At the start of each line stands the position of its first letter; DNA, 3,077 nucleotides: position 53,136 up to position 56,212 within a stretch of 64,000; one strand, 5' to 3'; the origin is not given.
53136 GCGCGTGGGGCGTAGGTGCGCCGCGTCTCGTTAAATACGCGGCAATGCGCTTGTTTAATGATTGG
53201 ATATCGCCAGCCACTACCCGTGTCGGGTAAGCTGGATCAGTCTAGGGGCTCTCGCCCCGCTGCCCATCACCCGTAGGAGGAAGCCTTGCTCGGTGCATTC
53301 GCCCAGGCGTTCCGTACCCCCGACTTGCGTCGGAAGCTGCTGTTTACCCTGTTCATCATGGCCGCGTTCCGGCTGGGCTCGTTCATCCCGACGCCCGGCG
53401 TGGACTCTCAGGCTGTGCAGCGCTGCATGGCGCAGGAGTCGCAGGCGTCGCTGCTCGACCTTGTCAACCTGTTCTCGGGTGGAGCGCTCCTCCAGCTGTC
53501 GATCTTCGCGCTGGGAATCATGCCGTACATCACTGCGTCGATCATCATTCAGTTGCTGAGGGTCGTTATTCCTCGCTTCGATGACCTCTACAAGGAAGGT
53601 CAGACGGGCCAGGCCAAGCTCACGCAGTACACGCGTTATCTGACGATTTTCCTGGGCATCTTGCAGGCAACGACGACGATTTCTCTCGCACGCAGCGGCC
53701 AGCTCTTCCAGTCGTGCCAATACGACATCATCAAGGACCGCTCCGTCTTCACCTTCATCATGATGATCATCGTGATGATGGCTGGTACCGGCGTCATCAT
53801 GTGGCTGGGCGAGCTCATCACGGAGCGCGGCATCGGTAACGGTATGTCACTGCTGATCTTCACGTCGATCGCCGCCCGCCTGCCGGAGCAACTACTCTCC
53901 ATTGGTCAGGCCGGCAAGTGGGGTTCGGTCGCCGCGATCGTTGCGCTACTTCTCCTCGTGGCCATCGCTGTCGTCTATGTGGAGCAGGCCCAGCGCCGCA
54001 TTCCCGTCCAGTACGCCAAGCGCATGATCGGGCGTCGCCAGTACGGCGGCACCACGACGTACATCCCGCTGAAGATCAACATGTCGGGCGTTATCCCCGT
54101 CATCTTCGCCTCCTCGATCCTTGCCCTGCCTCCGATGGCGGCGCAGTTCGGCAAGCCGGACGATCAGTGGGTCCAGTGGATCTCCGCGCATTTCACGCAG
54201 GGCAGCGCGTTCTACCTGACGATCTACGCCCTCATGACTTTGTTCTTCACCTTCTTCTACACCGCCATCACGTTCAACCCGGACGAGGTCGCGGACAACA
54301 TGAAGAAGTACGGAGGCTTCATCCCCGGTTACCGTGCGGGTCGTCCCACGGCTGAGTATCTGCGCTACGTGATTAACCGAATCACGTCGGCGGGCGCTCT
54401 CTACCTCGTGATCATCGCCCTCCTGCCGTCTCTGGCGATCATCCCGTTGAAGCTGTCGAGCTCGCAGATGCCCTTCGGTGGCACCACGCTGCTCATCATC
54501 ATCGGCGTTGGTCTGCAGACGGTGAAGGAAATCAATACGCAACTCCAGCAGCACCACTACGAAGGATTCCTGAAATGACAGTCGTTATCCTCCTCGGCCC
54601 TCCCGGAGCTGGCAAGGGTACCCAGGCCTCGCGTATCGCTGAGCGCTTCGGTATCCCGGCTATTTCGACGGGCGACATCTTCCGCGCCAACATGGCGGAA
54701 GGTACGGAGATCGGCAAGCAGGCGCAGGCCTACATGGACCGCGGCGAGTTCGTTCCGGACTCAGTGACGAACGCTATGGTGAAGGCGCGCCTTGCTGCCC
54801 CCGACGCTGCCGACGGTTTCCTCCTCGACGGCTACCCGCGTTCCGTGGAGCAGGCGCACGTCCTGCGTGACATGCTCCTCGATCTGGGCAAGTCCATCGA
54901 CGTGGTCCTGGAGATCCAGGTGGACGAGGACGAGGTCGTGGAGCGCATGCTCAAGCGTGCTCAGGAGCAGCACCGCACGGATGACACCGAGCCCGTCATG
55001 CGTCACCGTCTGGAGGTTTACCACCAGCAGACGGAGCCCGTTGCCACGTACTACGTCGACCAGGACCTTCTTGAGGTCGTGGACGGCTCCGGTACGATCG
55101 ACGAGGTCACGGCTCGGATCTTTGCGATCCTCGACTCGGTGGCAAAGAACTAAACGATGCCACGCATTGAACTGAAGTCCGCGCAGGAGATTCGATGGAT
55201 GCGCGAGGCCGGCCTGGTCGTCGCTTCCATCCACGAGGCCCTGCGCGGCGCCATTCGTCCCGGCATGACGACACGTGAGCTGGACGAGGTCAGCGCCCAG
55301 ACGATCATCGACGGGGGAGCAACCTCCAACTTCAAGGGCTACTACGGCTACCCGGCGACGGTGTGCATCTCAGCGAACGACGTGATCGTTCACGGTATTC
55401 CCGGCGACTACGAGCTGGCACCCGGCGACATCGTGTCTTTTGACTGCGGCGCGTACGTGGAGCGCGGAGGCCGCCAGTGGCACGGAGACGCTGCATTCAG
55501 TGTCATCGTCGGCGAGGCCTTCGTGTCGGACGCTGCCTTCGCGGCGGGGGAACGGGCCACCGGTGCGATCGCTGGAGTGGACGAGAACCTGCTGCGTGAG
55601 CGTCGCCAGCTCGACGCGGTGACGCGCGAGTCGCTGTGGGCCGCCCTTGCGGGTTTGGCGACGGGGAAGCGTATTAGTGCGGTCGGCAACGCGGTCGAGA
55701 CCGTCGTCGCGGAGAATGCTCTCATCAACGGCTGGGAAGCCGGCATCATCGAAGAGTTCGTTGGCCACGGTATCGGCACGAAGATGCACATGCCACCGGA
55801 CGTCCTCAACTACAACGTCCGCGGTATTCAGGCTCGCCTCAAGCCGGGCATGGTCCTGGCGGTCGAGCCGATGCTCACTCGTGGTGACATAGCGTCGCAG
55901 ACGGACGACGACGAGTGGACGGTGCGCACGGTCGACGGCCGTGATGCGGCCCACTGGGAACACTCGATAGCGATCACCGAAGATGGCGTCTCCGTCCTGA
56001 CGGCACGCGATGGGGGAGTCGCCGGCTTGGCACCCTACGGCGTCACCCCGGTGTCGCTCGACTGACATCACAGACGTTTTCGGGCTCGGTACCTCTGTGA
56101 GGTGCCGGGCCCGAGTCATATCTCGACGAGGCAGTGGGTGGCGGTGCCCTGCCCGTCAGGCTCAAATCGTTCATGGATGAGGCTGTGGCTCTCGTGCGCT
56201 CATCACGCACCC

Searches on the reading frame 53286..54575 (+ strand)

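Call 76: search_protein_families(library=pfam, proteins=[window:53286-54575:+], max_evalue=0.00001)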
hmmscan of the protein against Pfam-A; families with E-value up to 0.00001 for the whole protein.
window:53286-54575:+ (430 aa): 1 family
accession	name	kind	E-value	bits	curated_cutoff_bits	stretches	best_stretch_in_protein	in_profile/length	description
PF00344.25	SecY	-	7.8e-110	367.5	32.2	1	72-413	1-306/306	SecY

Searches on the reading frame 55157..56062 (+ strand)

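Call 76: search_protein_families(library=pfam, proteins=[window:55157-56062:+], max_evalue=0.00001)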
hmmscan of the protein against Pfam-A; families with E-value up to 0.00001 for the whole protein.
window:55157-56062:+ (302 aa): 1 family
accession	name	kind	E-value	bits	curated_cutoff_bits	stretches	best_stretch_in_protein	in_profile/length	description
PF00557.29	Peptidase_M24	-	1e-35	123.9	23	1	14-275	2-208/208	Metallopeptidase family M24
